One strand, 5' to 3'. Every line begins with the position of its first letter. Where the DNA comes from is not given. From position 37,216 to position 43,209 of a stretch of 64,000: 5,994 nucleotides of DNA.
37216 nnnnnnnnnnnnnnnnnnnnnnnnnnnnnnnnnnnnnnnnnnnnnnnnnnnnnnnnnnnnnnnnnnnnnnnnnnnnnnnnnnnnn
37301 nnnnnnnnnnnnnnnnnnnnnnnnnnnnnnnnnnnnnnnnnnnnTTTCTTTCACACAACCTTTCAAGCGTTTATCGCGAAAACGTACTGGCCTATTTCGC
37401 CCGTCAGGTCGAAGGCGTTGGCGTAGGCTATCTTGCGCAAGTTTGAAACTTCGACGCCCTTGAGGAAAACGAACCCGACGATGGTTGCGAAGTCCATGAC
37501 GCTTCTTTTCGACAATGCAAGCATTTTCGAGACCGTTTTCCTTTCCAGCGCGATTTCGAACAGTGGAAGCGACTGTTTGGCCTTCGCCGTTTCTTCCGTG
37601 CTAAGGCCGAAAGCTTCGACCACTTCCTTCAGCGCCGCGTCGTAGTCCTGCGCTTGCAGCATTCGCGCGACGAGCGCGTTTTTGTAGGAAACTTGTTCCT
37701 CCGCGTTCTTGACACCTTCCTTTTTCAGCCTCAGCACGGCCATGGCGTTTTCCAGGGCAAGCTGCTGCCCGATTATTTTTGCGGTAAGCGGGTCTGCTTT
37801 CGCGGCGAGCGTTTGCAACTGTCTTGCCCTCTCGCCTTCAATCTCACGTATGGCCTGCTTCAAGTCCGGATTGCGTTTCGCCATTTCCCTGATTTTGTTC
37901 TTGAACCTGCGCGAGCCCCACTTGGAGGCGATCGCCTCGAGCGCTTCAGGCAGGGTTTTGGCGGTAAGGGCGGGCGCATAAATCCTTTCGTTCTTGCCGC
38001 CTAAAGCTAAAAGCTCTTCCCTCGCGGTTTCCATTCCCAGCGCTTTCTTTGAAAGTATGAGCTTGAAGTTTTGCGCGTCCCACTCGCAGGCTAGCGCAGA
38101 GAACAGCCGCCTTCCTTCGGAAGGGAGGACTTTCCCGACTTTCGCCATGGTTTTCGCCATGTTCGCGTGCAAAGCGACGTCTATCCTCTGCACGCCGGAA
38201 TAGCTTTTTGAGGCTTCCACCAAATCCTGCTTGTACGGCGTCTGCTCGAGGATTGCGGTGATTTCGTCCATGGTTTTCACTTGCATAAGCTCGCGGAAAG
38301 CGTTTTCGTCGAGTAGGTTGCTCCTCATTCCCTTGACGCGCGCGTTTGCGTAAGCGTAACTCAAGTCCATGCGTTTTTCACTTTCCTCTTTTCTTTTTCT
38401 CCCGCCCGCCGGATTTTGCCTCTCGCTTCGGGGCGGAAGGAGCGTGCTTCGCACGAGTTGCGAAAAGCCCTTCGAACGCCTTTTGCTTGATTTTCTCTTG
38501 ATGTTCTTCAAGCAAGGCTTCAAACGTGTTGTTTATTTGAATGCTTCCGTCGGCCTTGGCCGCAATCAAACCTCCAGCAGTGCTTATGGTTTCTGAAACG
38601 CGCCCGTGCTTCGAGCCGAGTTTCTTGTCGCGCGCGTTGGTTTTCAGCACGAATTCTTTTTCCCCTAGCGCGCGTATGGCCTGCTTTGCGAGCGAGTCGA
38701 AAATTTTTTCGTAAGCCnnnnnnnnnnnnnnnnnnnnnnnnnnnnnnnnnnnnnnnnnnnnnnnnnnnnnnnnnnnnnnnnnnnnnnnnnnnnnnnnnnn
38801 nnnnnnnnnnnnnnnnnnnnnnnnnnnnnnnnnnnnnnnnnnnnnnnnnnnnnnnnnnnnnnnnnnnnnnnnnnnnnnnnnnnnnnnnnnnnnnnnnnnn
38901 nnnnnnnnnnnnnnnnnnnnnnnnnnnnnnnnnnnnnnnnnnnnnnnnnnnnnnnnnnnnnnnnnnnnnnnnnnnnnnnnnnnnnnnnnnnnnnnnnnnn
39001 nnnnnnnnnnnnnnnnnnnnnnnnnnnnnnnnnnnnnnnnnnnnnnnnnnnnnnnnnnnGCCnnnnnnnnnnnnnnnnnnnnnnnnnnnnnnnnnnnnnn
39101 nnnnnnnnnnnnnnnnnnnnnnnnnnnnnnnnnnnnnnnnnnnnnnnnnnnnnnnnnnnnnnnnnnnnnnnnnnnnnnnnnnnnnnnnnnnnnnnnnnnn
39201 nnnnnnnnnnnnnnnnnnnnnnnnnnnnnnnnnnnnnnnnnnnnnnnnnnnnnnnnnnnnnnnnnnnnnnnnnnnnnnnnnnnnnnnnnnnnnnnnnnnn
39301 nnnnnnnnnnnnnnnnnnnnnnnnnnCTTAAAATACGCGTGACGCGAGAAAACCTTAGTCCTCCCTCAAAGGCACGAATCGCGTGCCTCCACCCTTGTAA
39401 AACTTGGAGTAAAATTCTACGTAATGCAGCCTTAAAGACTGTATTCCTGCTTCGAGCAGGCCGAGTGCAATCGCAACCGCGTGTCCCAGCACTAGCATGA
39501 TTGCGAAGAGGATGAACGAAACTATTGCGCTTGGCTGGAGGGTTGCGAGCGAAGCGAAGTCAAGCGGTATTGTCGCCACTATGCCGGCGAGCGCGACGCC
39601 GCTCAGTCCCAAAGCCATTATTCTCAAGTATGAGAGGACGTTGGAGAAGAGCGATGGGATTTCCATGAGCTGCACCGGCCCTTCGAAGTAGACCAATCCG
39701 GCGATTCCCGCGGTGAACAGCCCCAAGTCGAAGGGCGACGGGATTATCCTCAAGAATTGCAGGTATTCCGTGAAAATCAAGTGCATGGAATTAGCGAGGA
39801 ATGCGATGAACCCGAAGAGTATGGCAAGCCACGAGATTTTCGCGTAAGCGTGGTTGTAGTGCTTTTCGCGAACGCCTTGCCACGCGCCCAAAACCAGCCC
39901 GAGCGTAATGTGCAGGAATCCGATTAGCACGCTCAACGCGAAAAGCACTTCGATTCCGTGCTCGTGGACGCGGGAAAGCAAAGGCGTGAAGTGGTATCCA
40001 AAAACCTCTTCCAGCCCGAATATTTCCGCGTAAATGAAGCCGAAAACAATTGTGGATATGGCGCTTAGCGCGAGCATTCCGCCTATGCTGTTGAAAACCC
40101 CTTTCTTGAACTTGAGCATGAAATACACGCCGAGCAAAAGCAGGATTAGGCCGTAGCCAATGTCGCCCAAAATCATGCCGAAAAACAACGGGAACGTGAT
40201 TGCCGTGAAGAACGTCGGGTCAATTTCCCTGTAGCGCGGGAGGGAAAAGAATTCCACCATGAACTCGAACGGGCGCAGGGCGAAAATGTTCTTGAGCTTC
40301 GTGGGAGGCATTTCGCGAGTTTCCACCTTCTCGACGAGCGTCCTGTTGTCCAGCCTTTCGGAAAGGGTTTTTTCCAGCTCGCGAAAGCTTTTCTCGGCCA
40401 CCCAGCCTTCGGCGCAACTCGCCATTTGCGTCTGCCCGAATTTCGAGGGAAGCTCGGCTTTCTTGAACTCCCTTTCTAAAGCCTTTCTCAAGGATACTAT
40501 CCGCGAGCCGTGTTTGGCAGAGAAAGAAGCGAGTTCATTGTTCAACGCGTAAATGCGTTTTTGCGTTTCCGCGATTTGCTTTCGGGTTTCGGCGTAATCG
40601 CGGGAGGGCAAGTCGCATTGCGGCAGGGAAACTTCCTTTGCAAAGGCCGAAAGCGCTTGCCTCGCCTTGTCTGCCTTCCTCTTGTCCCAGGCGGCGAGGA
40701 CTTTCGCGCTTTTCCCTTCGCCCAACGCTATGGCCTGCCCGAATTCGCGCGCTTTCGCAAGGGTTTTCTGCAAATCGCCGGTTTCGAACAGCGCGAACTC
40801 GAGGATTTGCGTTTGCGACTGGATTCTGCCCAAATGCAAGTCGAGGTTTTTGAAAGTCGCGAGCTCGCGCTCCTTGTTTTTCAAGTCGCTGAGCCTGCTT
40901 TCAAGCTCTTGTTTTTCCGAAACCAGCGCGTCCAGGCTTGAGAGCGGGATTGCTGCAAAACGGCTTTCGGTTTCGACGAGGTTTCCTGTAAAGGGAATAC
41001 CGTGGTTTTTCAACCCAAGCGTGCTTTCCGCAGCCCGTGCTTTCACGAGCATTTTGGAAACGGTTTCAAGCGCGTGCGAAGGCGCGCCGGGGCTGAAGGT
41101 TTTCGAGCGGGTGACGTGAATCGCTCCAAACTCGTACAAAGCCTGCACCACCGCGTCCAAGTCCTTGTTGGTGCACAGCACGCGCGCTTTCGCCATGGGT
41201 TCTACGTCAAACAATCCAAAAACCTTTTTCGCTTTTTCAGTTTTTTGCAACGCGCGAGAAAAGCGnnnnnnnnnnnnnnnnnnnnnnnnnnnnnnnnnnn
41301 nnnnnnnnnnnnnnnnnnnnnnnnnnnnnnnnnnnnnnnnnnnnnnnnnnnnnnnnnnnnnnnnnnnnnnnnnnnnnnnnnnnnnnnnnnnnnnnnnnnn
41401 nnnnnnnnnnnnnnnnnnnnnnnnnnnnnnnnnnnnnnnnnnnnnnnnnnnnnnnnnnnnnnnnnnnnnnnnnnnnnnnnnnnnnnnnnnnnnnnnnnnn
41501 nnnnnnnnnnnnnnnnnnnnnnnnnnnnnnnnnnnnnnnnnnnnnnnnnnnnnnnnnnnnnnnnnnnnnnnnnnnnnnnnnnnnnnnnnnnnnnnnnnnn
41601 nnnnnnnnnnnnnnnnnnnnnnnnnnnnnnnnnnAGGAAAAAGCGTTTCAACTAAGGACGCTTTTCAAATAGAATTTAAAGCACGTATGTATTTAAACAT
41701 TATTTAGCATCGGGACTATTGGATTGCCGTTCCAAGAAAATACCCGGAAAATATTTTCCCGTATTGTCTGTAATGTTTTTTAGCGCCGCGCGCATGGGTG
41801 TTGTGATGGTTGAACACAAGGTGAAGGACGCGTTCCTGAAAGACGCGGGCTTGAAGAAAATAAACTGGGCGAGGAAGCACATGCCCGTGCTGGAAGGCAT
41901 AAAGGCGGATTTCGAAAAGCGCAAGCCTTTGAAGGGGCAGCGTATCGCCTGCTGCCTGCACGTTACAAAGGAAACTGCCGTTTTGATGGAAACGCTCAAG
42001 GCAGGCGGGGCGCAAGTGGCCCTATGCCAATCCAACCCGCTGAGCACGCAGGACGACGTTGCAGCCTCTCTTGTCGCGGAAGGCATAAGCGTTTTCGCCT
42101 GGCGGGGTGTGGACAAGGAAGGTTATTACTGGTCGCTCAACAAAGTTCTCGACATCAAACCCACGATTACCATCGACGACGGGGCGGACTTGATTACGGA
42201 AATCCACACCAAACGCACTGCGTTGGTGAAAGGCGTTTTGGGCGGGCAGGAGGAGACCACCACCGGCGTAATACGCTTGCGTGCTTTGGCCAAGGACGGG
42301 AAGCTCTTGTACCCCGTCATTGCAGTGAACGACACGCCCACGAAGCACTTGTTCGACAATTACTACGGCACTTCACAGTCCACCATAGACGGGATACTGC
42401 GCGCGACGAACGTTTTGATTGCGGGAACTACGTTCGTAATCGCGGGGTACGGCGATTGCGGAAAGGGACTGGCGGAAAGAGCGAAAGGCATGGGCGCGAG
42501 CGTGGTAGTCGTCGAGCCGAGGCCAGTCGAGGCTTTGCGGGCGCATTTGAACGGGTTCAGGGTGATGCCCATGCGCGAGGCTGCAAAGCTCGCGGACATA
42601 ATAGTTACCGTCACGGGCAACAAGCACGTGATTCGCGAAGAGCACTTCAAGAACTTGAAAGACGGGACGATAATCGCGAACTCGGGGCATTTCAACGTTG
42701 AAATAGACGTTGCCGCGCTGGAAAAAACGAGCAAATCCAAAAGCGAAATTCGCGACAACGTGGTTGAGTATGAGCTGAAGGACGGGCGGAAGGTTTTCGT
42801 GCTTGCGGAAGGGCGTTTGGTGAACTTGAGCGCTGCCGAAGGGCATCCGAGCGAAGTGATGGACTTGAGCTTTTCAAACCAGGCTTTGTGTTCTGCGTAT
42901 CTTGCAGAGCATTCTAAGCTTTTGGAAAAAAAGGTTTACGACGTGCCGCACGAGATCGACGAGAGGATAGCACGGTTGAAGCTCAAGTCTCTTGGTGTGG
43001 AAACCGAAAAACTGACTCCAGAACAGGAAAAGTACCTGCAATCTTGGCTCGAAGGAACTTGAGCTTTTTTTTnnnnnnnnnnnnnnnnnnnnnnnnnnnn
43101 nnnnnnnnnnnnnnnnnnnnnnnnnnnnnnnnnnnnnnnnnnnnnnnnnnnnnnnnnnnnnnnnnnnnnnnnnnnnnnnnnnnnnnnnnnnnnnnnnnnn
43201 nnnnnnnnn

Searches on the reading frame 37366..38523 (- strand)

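Call 93: search_protein_families(library=pfam, proteins=[window:37366-38523:-], max_evalue=0.001)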
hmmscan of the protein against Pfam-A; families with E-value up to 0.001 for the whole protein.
window:37366-38523:- (386 aa): 1 family
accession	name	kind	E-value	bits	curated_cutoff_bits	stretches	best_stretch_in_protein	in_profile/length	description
PF01992.21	vATP-synt_AC39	-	3.1e-37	129.1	29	1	59-368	1-326/339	ATP synthase (C/AC39) subunit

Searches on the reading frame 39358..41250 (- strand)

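Call 93: search_protein_families(library=pfam, proteins=[window:39358-41250:-], max_evalue=0.001)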
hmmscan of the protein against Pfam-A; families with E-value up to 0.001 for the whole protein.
window:39358-41250:- (631 aa): 1 family
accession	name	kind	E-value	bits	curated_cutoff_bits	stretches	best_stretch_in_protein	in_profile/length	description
PF01496.24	V_ATPase_I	-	3.2e-38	131.7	30.7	2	216-413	245-459/815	V-type ATPase 116kDa subunit family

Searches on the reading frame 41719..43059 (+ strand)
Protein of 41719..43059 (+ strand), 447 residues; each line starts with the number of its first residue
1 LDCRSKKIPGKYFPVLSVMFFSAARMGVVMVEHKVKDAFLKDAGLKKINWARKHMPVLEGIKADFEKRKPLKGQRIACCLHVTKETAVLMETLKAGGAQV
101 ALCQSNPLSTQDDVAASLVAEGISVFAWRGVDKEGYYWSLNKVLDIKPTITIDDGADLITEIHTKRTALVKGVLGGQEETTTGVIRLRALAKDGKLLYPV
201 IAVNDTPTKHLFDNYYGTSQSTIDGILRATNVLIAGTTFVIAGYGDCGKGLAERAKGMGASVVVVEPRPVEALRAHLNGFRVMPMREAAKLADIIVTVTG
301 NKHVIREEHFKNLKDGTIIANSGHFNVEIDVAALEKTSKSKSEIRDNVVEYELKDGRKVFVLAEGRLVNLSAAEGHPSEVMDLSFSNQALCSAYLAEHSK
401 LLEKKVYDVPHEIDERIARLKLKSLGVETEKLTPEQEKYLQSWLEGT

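Call 93: search_protein_families(library=pfam, proteins=[window:41719-43059:+], max_evalue=0.001)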
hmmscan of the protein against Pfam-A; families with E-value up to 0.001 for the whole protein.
window:41719-43059:+ (447 aa): 4 families
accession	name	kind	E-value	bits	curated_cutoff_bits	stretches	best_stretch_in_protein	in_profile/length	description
PF05221.23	AdoHcyase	-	7e-66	222.8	25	2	33-164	2-138/299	S-adenosyl-L-homocysteine hydrolase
PF00670.27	AdoHcyase_NAD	-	9.7e-55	185.5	27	1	214-374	1-161/162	S-adenosyl-L-homocysteine hydrolase, NAD binding domain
PF02826.25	2-Hacid_dh_C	-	1.6e-12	47.6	25.1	1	233-334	33-137/178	D-isomer specific 2-hydroxyacid dehydrogenase, NAD binding domain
PF07991.19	KARI_N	-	8.2e-09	35.7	20.6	1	234-332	2-104/165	Acetohydroxy acid isomeroreductase, NADPH-binding domain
